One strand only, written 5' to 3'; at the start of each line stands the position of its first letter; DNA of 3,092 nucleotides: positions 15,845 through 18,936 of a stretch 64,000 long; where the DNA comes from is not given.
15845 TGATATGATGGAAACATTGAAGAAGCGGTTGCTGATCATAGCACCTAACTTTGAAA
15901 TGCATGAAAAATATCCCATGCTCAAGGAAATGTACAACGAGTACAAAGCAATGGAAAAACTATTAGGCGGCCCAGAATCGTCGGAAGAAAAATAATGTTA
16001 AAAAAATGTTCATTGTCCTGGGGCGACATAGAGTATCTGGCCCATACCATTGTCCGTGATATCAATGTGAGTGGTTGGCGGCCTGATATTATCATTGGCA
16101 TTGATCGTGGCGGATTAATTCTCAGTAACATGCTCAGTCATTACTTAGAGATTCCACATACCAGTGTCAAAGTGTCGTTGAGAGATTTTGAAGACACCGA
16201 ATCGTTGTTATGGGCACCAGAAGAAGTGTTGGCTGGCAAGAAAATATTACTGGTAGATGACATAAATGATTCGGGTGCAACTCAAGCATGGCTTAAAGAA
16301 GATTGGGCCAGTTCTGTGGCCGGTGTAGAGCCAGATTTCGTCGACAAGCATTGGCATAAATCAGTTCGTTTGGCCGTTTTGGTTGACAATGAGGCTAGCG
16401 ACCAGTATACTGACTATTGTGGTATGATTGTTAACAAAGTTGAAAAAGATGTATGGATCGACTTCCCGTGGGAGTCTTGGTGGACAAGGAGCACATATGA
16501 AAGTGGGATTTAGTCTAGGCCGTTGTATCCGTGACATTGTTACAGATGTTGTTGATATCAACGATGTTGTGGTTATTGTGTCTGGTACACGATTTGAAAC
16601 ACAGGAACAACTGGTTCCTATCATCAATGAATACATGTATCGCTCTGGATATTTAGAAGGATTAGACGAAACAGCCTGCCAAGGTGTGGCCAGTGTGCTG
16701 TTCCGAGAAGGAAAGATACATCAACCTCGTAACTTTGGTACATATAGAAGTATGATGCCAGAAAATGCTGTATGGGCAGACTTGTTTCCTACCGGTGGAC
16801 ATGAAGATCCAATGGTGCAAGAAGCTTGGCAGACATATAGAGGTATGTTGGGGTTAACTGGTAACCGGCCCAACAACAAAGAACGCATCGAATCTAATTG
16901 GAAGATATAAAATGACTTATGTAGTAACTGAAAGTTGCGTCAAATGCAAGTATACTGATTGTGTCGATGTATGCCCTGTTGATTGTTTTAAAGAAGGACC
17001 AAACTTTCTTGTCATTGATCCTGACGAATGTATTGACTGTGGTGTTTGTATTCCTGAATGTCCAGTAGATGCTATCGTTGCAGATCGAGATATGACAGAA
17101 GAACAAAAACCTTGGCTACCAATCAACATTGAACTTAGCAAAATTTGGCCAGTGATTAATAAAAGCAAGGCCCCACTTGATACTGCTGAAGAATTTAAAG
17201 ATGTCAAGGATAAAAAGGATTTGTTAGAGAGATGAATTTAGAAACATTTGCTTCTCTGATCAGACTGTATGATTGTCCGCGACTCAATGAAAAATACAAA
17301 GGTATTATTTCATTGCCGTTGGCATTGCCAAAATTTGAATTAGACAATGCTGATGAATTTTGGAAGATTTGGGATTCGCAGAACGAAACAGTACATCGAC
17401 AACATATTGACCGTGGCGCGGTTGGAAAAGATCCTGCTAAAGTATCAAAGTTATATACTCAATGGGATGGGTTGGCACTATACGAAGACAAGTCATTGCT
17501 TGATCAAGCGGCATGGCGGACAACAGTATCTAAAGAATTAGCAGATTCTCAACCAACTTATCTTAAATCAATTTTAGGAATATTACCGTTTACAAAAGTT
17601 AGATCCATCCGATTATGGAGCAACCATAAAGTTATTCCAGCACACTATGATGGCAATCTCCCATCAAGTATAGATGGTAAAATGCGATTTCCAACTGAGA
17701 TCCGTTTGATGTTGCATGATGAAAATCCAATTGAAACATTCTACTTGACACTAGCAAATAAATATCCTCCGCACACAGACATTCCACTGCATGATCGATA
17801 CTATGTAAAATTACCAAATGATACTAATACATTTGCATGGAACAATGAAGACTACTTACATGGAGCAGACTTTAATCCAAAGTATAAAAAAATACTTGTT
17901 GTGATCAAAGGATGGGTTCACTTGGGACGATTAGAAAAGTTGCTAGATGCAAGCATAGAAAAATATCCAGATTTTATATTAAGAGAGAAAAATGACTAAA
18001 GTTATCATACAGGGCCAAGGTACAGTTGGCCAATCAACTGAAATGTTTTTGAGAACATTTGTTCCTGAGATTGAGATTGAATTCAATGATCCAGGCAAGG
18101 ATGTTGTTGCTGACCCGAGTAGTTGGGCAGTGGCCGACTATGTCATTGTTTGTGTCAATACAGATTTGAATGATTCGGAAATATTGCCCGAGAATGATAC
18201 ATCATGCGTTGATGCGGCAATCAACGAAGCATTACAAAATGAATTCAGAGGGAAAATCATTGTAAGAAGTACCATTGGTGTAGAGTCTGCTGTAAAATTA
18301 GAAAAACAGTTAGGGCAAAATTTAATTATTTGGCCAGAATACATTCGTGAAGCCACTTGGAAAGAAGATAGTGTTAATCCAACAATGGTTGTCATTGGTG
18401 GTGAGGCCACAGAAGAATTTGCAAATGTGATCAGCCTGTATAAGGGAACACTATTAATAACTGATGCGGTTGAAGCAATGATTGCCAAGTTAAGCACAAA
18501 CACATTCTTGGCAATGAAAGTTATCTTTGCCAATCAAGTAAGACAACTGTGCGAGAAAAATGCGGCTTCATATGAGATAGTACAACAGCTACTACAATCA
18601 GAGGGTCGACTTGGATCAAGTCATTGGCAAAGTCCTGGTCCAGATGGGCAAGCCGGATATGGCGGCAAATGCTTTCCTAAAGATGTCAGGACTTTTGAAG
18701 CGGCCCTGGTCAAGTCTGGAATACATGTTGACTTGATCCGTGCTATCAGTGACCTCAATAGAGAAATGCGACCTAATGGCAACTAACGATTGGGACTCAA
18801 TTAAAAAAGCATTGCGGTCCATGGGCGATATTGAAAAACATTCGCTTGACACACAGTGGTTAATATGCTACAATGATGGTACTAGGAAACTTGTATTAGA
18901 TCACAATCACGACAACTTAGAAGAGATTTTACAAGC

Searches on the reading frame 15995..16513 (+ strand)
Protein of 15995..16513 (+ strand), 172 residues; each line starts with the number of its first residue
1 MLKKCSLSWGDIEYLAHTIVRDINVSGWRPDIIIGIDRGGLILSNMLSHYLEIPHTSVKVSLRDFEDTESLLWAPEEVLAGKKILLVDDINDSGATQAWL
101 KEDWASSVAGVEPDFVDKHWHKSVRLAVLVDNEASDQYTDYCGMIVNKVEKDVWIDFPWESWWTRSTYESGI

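Call 15: search_protein_families(library=pfam, proteins=[window:15995-16513:+], max_evalue=0.01)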
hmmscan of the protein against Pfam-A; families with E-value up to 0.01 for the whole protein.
window:15995-16513:+ (172 aa): 1 family
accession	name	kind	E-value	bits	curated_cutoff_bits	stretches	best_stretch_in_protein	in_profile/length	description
PF00156.33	Pribosyltran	-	1.5e-13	50.8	26.3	1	15-157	14-149/158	Phosphoribosyl transferase domain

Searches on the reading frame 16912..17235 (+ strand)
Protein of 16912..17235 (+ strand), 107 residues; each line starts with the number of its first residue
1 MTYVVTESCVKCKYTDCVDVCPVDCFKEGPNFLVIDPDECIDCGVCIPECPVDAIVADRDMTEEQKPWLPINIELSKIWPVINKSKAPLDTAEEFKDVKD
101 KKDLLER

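Call 15: search_protein_families(library=pfam, proteins=[window:16912-17235:+], max_evalue=0.01)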
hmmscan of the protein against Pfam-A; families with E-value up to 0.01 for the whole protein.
window:16912-17235:+ (107 aa): 13 families
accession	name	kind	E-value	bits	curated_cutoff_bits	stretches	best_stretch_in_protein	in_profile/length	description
PF11953.13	DUF3470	-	1.7e-13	50.7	23.2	1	68-107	3-42/42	Domain of unknown function (DUF3470)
PF00037.32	Fer4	-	1.8e-10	40.6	21.1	1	34-55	2-23/24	4Fe-4S binding domain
PF13237.11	Fer4_10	-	2.2e-08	34.4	25.5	2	4-51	4-53/53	4Fe-4S dicluster domain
PF13484.11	Fer4_16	-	3.3e-08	34.6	30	1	39-82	1-44/66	4Fe-4S double cluster binding domain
PF12797.12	Fer4_2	-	9e-08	32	24.5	1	34-52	4-22/22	4Fe-4S binding domain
PF12837.12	Fer4_6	-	1.7e-07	31.3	25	1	34-55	3-24/24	4Fe-4S binding domain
PF14697.11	Fer4_21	-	2.2e-07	31.3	35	1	34-60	2-31/59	4Fe-4S dicluster domain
PF12838.12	Fer4_7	-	1e-06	29.6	27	1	8-54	1-52/52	4Fe-4S dicluster domain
PF12800.12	Fer4_4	-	2.6e-05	24.6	24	1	37-52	1-16/17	4Fe-4S binding domain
PF13187.11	Fer4_9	-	3.2e-05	24.3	27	1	9-55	2-52/52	4Fe-4S dicluster domain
PF25160.1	LdpA_Fe-S-bd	-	0.00015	21.9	27.6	1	16-57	8-45/49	LdpA Fe-S cluster-binding domain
PF13534.11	Fer4_17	-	0.00046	21.1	22.2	0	39-56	1-18/61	4Fe-4S dicluster domain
PF13183.11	Fer4_8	-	0.0019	19.1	27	1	38-57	3-22/68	4Fe-4S dicluster domain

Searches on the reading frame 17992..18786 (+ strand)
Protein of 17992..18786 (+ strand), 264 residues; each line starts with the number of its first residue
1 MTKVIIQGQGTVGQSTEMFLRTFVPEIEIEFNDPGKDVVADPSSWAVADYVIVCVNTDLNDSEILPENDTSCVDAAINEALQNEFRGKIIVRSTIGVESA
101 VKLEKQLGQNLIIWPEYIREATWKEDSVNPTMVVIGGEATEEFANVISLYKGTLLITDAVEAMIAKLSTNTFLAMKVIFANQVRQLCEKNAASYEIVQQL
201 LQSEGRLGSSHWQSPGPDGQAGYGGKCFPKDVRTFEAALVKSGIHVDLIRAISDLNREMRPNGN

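Call 13: search_protein_families(library=pfam, proteins=[window:17992-18786:+], max_evalue=0.001)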
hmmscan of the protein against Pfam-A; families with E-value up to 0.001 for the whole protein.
window:17992-18786:+ (264 aa): 2 families
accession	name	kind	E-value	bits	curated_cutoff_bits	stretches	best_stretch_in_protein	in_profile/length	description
PF00984.24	UDPG_MGDP_dh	-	1.7e-17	63.7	25.4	1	161-257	2-93/94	UDP-glucose/GDP-mannose dehydrogenase family, central domain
PF03721.20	UDPG_MGDP_dh_N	-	3.3e-07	30.5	27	1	46-143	75-181/187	UDP-glucose/GDP-mannose dehydrogenase family, NAD binding domain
